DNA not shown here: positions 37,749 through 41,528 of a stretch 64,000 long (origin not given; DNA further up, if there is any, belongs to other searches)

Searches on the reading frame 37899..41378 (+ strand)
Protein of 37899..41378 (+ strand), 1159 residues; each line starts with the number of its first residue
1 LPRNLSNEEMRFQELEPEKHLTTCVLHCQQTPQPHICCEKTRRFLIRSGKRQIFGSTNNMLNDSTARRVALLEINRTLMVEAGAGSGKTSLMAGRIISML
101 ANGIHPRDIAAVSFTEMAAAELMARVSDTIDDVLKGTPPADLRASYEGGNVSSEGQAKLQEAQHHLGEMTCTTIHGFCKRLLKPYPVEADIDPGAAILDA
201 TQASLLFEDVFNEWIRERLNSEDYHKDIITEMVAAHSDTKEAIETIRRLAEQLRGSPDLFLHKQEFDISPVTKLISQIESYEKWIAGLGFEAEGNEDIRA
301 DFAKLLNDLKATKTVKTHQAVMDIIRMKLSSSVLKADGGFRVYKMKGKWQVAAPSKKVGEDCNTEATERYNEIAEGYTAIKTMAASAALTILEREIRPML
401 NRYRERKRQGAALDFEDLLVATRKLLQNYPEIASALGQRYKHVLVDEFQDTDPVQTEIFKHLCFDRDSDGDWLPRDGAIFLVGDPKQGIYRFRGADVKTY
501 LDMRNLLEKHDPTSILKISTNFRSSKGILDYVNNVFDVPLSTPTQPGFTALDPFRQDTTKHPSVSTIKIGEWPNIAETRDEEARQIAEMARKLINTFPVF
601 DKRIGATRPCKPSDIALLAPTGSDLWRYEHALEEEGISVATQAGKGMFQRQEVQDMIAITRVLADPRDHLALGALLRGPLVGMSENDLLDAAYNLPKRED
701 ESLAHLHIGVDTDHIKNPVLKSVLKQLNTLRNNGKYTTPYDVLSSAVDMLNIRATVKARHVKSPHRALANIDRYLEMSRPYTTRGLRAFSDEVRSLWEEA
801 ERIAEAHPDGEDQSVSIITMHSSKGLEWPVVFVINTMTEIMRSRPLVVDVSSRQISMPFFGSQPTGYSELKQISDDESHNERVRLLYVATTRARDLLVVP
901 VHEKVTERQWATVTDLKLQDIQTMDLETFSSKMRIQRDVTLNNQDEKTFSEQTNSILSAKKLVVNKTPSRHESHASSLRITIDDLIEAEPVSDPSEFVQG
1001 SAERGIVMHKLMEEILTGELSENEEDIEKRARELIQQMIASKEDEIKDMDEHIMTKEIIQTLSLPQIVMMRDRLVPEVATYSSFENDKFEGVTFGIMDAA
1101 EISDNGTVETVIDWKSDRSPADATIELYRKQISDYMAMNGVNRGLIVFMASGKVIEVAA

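Call 8: search_protein_families(library=phrogs, proteins=[window:37899-41378:+], max_evalue=0.001)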
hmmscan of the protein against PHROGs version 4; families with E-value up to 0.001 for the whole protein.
window:37899-41378:+ (1159 aa): 2 families
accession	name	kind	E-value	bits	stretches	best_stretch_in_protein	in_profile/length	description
phrog_1967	-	DNA, RNA and nucleotide metabolism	1.8e-63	216.3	2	391-946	318-704/776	DNA helicase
phrog_298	-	DNA, RNA and nucleotide metabolism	0.00068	20.1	0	996-1039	100-142/293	exonuclease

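Call 9: search_protein_families(library=pfam, proteins=[window:37899-41378:+], max_evalue=0.001)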
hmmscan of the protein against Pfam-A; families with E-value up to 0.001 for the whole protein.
window:37899-41378:+ (1159 aa): 5 families
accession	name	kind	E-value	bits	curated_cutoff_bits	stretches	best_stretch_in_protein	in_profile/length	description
PF00580.27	UvrD-helicase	-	2.6e-57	195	23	1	67-505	5-268/271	UvrD/REP helicase N-terminal domain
PF13361.12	UvrD_C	-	7.8e-30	104.9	25.6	1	517-903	2-349/350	UvrD-like helicase C-terminal domain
PF13245.12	AAA_19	-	1.6e-12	48.2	25.1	1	75-493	11-134/134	AAA domain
PF13538.12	UvrD_C_2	-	4.2e-10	39.8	27.4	1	816-836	3-23/52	UvrD-like helicase C-terminal domain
PF12705.13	PDDEXK_1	-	3.7e-05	24.2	22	1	1001-1137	34-167/247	PD-(D/E)XK nuclease superfamily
